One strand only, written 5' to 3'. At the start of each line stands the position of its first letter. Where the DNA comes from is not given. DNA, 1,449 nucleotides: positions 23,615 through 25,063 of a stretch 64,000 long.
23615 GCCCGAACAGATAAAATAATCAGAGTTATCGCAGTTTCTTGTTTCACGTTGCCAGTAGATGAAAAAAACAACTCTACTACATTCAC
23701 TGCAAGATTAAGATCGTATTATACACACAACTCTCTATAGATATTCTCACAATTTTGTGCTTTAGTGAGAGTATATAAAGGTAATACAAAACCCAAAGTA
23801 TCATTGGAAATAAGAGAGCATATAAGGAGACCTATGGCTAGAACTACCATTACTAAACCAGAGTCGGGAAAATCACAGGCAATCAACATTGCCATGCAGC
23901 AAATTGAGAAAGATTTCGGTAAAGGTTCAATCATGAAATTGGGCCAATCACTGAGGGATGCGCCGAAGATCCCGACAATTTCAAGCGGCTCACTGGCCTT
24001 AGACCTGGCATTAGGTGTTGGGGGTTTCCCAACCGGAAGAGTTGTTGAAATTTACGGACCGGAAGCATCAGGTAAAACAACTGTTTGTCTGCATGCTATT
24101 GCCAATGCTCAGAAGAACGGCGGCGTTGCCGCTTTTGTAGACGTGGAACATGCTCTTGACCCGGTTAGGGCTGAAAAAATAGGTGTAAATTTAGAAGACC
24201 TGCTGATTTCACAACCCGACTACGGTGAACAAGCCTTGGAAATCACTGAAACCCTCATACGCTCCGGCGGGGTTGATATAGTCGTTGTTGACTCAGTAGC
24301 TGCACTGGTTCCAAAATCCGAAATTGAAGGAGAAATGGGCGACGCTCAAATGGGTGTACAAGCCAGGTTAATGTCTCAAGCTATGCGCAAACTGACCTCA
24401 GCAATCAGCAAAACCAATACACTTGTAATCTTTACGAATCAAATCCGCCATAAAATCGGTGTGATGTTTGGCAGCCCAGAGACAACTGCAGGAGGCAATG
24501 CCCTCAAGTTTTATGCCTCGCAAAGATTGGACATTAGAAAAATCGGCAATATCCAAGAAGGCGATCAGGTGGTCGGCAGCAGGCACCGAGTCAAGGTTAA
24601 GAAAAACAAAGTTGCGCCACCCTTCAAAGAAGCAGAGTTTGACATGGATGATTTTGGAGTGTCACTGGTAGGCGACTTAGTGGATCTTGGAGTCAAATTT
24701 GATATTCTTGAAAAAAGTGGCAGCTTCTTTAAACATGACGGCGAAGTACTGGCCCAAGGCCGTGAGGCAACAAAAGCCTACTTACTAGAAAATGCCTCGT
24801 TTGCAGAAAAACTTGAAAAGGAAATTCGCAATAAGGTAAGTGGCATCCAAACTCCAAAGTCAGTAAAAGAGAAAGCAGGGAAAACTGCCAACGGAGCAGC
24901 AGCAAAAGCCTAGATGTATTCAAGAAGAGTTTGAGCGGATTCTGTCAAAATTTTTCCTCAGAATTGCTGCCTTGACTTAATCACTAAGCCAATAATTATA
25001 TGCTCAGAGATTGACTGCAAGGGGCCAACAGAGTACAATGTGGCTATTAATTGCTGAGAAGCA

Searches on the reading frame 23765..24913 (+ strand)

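Call 19: search_protein_families(library=pfam, proteins=[window:23765-24913:+], max_evalue=0.001)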
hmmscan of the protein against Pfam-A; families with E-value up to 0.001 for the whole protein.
window:23765-24913:+ (382 aa): 5 families
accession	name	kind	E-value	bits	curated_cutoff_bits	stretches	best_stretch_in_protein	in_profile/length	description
PF00154.27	RecA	-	5.2e-129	429.7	27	1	38-294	1-255/262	recA bacterial DNA recombination protein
PF21096.2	RecA_C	-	1.4e-18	67.2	27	1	303-358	1-56/57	RecA C-terminal domain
PF08423.17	Rad51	-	2.5e-11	43.7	22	1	71-260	7-212/244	Rad51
PF06745.19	ATPase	-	3.1e-08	33.7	26.6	1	79-146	8-77/231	KaiC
PF01637.24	ATPase_2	-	0.00073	19.8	33.2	0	92-218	21-109/225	ATPase domain predominantly from Archaea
